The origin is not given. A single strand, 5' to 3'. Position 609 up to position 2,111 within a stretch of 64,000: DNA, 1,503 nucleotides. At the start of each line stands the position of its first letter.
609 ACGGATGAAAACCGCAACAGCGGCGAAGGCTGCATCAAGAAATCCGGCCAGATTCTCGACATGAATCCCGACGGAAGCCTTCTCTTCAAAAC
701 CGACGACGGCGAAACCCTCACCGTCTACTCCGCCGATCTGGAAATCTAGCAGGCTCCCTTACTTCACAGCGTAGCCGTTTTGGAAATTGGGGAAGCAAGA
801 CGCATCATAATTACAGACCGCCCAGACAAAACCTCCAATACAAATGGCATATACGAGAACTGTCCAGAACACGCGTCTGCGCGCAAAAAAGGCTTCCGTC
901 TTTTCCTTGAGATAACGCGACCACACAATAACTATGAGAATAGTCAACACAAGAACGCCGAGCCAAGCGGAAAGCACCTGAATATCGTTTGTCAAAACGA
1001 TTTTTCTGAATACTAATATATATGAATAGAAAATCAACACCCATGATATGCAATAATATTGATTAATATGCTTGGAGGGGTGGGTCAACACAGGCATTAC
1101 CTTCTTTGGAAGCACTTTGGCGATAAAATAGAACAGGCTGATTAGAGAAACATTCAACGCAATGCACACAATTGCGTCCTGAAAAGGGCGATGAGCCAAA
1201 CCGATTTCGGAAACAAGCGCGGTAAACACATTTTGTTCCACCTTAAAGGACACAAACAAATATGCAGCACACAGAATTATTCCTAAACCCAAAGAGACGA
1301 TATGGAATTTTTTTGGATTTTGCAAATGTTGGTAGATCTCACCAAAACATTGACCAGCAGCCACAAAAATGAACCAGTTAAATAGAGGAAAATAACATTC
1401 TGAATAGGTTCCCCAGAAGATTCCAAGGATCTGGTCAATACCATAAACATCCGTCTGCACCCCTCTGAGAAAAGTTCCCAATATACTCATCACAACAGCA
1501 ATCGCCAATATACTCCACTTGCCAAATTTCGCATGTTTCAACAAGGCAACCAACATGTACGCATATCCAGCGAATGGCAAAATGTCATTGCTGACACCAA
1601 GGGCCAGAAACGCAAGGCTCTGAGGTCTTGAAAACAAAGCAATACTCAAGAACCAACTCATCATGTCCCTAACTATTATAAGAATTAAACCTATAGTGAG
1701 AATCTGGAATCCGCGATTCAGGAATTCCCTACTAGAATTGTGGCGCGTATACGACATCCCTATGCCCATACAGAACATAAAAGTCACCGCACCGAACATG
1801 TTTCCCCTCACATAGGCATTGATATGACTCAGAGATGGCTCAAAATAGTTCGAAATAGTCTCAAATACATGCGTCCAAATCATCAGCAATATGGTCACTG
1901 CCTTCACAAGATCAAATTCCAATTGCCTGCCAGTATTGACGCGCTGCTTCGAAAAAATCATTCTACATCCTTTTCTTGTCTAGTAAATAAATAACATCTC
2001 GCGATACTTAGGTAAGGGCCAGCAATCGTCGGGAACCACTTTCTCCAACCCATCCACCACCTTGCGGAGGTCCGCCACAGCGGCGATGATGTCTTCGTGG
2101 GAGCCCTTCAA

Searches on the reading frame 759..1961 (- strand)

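Call 68: search_protein_families(library=pfam, proteins=[window:759-1961:-], max_evalue=0.0001)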
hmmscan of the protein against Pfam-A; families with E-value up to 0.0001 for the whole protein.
window:759-1961:- (400 aa): 1 family
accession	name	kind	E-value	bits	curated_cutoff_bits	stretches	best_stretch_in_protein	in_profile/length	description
PF07786.18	HGSNAT_cat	-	4.5e-14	52.9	22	1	12-219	1-192/222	Heparan-alpha-glucosaminide N-acetyltransferase, catalytic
